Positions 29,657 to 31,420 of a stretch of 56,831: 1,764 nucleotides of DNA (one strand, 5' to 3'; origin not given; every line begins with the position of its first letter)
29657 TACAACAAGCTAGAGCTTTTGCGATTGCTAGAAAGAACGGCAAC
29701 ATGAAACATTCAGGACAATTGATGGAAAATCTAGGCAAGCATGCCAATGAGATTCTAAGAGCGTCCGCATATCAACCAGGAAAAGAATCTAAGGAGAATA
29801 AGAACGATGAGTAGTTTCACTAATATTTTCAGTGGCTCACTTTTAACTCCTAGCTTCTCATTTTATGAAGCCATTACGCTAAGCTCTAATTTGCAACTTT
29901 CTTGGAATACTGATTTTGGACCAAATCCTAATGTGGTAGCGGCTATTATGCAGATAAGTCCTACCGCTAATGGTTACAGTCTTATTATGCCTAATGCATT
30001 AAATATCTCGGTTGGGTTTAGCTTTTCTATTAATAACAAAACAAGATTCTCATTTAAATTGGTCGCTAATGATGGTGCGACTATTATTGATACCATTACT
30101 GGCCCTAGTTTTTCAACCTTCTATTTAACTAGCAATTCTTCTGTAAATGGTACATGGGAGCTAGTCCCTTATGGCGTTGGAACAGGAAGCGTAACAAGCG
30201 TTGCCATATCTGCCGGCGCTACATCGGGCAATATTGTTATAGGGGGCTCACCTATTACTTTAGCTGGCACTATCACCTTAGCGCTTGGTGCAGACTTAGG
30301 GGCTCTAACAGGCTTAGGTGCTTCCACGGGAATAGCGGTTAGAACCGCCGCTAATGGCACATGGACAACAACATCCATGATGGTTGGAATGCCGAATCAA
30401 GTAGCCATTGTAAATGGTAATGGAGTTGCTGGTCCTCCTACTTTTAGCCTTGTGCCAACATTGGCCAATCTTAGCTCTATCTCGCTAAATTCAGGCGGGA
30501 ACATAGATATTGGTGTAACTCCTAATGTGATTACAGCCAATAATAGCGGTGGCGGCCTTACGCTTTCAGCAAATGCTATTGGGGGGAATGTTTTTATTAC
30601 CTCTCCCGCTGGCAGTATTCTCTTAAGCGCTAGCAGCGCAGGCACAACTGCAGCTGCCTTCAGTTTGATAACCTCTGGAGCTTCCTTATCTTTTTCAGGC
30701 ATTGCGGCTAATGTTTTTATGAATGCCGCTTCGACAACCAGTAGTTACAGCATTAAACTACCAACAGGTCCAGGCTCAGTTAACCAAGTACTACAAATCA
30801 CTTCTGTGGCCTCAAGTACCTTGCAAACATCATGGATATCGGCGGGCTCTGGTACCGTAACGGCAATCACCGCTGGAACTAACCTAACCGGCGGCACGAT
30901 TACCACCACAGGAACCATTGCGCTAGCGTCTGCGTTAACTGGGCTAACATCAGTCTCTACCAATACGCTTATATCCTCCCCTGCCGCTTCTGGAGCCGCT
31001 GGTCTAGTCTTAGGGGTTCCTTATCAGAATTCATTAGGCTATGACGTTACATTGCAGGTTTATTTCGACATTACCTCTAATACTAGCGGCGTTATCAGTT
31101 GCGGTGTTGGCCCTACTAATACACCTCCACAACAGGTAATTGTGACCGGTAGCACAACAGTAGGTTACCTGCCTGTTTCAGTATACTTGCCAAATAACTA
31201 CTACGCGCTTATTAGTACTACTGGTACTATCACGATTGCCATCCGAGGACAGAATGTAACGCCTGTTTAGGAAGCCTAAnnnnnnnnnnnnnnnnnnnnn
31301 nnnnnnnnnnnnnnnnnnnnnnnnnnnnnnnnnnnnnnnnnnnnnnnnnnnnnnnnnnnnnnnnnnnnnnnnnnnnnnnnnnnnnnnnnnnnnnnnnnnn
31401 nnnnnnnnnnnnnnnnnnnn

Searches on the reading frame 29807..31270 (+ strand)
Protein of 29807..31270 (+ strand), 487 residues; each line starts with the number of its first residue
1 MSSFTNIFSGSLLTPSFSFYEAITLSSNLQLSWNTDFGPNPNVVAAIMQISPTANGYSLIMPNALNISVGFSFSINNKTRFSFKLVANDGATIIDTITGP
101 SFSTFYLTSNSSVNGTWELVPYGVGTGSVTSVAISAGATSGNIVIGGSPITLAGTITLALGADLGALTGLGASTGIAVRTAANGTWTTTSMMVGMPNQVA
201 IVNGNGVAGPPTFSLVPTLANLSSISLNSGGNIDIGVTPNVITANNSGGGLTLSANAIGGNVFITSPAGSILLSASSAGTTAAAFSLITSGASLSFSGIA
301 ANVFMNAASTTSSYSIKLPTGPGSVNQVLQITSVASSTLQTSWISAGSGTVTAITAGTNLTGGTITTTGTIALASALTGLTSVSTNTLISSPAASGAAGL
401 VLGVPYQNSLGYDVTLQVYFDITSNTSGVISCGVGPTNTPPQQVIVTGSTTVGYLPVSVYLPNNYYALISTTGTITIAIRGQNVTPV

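Call 58: search_protein_families(library=pfam, proteins=[window:29807-31270:+], max_evalue=0.001)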
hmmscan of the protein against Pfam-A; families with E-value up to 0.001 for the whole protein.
window:29807-31270:+ (487 aa): 0 families

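Call 71: search_solved_structures(query=window:29807-31267:+, max_evalue=1)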
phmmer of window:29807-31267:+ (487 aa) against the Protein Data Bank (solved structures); distinct sequences matched with E-value up to 1: 0.
